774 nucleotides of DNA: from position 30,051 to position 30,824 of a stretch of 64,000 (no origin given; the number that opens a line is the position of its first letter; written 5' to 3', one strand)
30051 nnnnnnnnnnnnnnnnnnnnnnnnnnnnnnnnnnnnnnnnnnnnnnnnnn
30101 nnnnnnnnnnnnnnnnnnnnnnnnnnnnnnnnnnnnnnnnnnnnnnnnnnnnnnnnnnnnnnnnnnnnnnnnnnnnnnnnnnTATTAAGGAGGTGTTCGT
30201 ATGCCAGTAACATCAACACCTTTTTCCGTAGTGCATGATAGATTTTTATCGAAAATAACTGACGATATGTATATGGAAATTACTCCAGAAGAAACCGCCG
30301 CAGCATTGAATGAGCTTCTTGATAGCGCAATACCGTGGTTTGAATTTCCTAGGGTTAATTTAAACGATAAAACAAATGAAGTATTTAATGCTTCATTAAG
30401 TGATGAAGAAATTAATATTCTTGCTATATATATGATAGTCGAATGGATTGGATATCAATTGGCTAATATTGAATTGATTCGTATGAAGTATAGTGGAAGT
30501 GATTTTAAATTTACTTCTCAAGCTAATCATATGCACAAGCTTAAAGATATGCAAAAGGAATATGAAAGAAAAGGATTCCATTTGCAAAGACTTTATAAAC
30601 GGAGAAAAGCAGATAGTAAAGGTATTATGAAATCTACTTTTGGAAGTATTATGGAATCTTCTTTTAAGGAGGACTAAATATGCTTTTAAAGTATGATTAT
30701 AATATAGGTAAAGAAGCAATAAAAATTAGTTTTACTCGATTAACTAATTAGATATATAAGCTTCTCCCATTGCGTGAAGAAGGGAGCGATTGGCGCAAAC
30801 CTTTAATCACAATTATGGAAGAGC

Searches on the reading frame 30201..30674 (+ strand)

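Call 10: search_protein_families(library=phrogs, proteins=[window:30201-30674:+], max_evalue=0.01)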
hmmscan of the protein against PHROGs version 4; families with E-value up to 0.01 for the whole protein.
seq(158 aa): 1 family
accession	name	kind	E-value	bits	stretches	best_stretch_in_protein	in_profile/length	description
phrog_3853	-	unknown function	6.6e-31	108.1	1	5-140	2-144/146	-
